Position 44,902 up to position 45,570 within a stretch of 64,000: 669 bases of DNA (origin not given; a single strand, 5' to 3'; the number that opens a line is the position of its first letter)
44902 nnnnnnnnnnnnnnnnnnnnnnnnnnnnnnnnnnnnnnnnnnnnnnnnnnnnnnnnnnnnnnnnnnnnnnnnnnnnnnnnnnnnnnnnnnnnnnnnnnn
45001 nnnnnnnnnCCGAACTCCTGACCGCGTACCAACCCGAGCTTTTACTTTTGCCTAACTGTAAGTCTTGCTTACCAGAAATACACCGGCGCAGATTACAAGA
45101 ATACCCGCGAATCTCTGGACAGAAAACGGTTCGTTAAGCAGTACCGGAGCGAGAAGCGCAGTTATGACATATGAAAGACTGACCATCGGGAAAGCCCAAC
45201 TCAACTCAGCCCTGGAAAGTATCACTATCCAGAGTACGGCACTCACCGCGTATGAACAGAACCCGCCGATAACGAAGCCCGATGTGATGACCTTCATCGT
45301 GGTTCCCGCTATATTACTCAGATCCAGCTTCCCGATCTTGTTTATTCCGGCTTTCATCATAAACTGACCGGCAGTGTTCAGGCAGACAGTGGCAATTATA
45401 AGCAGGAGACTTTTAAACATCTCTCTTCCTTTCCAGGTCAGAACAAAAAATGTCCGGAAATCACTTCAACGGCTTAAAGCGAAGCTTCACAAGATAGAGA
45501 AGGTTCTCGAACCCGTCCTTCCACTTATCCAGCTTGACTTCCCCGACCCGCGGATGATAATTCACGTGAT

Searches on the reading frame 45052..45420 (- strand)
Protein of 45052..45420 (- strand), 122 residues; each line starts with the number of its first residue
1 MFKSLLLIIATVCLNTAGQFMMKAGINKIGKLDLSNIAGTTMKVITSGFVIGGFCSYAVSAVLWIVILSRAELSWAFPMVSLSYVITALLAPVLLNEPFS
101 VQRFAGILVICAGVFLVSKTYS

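Call 12: search_protein_families(library=pfam, proteins=[window:45052-45420:-], max_evalue=0.001)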
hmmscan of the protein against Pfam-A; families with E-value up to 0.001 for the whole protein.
window:45052-45420:- (122 aa): 2 families
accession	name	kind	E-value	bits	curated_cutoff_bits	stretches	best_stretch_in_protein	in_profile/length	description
PF00892.27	EamA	-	9.8e-07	29.6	28.2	1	46-118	63-134/135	EamA-like transporter family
PF10639.15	TMEM234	-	3.9e-05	24.1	30.1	1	58-117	52-112/113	Putative transmembrane family 234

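Call 72: search_protein_families(library=ncbifam, proteins=[window:45052-45420:-], max_evalue=0.01)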
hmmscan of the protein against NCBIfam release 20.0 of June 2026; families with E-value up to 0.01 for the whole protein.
window:45052-45420:- (122 aa): 5 families
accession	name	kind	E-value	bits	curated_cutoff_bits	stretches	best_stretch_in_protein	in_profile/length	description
NF002816.2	PRK02971.1-2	equivalog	1.6e-17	64.1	99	1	9-119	4-118/120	4-amino-4-deoxy-L-arabinose-phosphoundecaprenol flippase subunit ArnF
NF011625.2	PRK15051.1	equivalog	8e-07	29.3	92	1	55-118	45-108/111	4-amino-4-deoxy-L-arabinose-phosphoundecaprenol flippase subunit ArnE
NF033470.1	SMR_qac_bcrC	exception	0.00058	20.3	225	1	38-118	25-102/114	quaternary ammonium compound efflux SMR transporter BcrC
TIGR03340.1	phn_DUF6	hypoth_equivalog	0.001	18.8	288.15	1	68-117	84-133/281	phosphonate utilization associated putative membrane protein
NF051482.1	EbrB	exception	0.0039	17.8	160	1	36-119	14-103/105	SMR family multidrug efflux transporter EbrB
